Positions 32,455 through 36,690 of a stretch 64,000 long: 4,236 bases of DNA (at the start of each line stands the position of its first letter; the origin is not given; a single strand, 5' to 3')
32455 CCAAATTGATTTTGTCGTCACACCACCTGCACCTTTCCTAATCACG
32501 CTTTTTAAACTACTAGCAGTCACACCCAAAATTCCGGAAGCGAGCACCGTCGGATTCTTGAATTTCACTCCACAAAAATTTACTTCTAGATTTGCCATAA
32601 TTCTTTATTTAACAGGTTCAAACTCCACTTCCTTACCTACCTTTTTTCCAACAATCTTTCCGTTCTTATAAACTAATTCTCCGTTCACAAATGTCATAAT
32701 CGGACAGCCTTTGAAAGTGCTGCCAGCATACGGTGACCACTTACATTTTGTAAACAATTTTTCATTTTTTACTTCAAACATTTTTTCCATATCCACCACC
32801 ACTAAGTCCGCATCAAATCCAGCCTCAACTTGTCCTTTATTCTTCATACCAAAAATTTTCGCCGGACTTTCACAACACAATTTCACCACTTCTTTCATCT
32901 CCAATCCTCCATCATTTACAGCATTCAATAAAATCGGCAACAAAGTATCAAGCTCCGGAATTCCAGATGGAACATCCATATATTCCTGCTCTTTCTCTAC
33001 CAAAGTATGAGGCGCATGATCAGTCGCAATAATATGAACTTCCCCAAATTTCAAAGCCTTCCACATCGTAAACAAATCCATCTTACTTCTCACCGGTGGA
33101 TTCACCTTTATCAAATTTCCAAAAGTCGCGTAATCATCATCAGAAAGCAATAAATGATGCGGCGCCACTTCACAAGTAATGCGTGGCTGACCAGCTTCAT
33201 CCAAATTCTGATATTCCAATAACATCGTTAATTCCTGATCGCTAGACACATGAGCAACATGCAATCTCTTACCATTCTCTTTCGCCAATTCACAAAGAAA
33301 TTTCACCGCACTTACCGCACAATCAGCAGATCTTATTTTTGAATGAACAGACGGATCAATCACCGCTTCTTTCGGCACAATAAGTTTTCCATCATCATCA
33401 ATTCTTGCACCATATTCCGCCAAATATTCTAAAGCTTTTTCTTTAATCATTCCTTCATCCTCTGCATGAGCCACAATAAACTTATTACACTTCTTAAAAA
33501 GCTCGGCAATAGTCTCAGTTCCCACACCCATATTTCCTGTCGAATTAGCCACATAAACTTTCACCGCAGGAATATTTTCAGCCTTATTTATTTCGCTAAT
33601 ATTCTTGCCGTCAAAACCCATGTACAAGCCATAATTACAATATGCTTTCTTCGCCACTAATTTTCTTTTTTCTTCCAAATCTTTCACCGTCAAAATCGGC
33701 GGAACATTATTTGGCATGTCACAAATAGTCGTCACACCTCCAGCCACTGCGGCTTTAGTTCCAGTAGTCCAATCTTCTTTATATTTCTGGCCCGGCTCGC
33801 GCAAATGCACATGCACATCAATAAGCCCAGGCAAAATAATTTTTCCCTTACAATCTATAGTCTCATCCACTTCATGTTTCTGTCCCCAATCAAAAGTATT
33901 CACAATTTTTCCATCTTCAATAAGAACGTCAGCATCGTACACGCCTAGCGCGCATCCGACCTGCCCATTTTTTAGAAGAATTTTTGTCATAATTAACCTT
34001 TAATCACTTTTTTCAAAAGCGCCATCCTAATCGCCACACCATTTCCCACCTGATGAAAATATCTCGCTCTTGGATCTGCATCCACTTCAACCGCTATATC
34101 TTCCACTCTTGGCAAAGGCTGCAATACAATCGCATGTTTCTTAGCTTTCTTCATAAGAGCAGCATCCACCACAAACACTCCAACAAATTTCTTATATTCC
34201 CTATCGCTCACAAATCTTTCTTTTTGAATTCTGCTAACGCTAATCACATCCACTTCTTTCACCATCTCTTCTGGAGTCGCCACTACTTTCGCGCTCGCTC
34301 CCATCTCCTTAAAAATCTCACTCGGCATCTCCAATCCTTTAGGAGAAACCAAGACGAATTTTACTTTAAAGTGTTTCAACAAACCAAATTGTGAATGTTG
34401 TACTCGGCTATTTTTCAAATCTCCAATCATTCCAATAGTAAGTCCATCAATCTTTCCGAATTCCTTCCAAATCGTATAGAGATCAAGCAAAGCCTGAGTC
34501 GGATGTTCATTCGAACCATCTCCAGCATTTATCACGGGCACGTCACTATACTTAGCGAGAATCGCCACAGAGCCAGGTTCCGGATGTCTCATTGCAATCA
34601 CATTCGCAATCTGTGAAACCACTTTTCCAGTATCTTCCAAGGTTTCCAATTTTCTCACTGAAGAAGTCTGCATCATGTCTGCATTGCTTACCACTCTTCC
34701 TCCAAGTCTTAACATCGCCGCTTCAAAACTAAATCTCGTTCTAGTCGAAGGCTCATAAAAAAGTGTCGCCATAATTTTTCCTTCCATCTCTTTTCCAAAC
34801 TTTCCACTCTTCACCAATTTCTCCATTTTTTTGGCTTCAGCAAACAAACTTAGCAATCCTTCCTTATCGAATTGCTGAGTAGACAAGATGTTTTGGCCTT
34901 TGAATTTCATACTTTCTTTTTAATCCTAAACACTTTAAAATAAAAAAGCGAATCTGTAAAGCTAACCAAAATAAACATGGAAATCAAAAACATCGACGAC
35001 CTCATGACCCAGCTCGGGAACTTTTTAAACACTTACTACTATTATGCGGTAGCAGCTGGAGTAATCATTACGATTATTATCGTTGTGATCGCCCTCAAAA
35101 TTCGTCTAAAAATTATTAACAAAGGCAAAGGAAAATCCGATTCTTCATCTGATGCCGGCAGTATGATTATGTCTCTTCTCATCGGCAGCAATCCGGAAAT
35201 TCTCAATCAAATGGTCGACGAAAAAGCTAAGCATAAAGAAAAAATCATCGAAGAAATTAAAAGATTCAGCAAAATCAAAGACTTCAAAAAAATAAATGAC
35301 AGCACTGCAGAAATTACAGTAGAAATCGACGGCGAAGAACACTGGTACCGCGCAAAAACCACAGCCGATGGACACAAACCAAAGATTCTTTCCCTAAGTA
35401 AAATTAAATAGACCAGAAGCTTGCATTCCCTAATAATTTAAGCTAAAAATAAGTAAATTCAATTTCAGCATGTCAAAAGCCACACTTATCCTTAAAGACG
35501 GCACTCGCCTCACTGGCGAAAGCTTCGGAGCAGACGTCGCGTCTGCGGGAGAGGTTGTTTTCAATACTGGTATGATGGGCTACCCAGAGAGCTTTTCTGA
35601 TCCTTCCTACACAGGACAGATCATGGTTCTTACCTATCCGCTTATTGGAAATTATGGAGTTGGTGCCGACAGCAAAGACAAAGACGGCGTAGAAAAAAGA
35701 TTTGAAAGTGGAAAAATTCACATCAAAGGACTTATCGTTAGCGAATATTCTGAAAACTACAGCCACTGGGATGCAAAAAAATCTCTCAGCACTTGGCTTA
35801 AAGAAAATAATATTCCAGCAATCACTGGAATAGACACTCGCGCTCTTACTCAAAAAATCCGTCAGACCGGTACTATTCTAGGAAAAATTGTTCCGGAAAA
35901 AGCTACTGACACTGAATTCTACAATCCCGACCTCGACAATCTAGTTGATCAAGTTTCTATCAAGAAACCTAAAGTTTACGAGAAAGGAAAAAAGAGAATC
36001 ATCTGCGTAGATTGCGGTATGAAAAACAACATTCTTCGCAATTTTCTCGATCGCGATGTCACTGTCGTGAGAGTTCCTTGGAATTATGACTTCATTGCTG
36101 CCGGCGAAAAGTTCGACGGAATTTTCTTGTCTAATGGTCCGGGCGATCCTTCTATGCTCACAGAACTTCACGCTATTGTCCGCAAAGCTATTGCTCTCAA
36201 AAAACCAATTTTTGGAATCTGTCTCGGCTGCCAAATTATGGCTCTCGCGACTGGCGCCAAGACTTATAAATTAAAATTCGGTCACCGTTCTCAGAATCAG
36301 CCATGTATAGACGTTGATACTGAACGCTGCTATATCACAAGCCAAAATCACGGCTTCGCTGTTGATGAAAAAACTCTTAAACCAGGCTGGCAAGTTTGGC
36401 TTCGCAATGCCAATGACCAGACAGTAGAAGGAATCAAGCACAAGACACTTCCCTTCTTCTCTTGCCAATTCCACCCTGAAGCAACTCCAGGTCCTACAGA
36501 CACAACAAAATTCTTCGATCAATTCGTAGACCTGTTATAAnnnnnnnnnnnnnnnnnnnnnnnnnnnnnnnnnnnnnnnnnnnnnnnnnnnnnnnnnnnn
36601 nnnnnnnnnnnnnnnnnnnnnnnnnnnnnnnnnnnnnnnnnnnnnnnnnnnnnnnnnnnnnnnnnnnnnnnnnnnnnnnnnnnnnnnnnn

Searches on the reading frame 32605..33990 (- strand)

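Call 12: search_protein_families(library=pfam, proteins=[window:32605-33990:-])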
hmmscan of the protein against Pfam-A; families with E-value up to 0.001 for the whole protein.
window:32605-33990:- (461 aa): 2 families
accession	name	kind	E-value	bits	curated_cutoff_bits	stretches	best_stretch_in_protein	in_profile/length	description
PF01979.26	Amidohydro_1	-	1.1e-30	107.5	25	1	51-440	1-345/345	Amidohydrolase family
PF07969.17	Amidohydro_3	-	3.4e-15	56.9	29.7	2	361-441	405-472/472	Amidohydrolase family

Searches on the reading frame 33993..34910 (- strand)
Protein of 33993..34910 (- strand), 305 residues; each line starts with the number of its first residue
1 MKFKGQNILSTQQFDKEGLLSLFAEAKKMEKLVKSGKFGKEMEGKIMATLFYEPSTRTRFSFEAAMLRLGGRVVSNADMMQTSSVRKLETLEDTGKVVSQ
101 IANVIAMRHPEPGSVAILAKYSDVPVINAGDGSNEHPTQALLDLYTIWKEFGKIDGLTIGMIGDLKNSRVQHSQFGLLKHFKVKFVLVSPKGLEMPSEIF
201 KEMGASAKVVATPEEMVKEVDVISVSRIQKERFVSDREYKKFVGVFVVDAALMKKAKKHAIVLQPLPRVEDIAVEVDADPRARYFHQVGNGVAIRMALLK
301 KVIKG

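Call 12: search_protein_families(library=pfam, proteins=[window:33993-34910:-])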
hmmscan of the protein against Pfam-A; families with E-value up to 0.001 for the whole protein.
window:33993-34910:- (305 aa): 2 families
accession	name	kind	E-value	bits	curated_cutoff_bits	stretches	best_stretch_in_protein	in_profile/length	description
PF02729.26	OTCace_N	-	1.7e-47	161.7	29.9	1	7-148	2-147/148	Aspartate/ornithine carbamoyltransferase, carbamoyl-P binding domain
PF00185.30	OTCace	-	3.2e-30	105.7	29.4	1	155-300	1-155/157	Aspartate/ornithine carbamoyltransferase, Asp/Orn binding domain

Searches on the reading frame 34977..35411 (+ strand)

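Call 12: search_protein_families(library=pfam, proteins=[window:34977-35411:+])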
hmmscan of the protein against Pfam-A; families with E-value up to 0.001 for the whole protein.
window:34977-35411:+ (144 aa): 0 families

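Call 76: search_protein_families(library=ncbifam, proteins=[window:34977-35411:+], max_evalue=0.01)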
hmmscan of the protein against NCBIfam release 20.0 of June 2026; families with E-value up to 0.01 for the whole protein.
window:34977-35411:+ (144 aa): 0 families

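Call 77: search_protein_families(library=phrogs, proteins=[window:34977-35411:+], max_evalue=0.01)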
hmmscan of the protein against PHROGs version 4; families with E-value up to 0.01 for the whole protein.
window:34977-35411:+ (144 aa): 1 family
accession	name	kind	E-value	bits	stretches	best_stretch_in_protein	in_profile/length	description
phrog_25646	-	unknown function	0.0075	17.2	0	13-40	15-42/68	-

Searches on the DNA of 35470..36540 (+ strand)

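Call 50: search_rna_families(sources=[L001, L004, L006, L007, L008, L017, L018, L019, L020, L021, L022, L023, L026, L027], threshold=gathering)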
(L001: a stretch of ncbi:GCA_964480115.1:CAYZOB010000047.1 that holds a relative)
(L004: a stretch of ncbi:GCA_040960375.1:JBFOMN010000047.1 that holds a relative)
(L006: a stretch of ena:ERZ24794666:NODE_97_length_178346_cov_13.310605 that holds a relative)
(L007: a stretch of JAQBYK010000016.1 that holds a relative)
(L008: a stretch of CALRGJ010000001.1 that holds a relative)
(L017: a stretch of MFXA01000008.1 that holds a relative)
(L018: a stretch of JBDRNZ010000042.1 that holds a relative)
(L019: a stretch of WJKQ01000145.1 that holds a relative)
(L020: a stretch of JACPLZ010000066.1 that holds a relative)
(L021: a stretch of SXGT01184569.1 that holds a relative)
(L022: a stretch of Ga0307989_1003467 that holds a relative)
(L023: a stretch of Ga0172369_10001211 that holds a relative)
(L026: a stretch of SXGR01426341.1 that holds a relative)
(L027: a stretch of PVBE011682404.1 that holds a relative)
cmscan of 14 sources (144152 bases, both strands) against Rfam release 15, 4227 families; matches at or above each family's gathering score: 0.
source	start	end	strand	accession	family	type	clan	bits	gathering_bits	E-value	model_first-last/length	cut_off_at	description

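Call 72: build_rna_model(alignment_id=A7)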
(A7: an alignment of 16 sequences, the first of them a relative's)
Model R1 built from alignment A7 (16 sequences, 128 columns); structure: RNAalifold consensus.
model positions 122; base pairs 25; branch points 2; effective number of sequences 1.74; information 0.59 bits per position. Calibrated on 0.2 Mb of random sequence (short: E-values are rough).
structure used (alignment columns):
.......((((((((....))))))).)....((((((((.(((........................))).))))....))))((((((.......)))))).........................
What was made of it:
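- Tried and rejected: A 122-position core model was used instead (call 72).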

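Call 73: search_with_rna_model(model_id=R1, source=window, filters=off, max_evalue=10, show_alignments=2)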
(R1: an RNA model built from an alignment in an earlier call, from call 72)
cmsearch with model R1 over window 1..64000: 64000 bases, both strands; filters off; matches with E-value up to 10: 28.
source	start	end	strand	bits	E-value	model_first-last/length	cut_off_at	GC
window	39365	39489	-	113.9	1.3e-34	1-122/122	no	0.52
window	36644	36769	-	110.5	1.6e-33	1-122/122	no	0.53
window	27054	27114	+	13.3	0.027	1-122/122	no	0.31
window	36359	36391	+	12.9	0.037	1-122/122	no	0.42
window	43984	44031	+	9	0.64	1-122/122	no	0.42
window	10148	10209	+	8.7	0.85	1-122/122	no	0.26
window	14806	14843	+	7.8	1.7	1-122/122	no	0.42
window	15235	15300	+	7.4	2.1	1-122/122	no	0.38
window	11301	11334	-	7.4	2.2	1-122/122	no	0.35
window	5830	5851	+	7.2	2.4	1-122/122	no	0.45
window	59480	59515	+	7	2.9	1-122/122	no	0.33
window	25296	25358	+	7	3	1-122/122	no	0.35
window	20142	20170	-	6.6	3.9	1-122/122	no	0.38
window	15342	15366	+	6.5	4.1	1-122/122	no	0.44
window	52022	52060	-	6.3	4.8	1-122/122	no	0.38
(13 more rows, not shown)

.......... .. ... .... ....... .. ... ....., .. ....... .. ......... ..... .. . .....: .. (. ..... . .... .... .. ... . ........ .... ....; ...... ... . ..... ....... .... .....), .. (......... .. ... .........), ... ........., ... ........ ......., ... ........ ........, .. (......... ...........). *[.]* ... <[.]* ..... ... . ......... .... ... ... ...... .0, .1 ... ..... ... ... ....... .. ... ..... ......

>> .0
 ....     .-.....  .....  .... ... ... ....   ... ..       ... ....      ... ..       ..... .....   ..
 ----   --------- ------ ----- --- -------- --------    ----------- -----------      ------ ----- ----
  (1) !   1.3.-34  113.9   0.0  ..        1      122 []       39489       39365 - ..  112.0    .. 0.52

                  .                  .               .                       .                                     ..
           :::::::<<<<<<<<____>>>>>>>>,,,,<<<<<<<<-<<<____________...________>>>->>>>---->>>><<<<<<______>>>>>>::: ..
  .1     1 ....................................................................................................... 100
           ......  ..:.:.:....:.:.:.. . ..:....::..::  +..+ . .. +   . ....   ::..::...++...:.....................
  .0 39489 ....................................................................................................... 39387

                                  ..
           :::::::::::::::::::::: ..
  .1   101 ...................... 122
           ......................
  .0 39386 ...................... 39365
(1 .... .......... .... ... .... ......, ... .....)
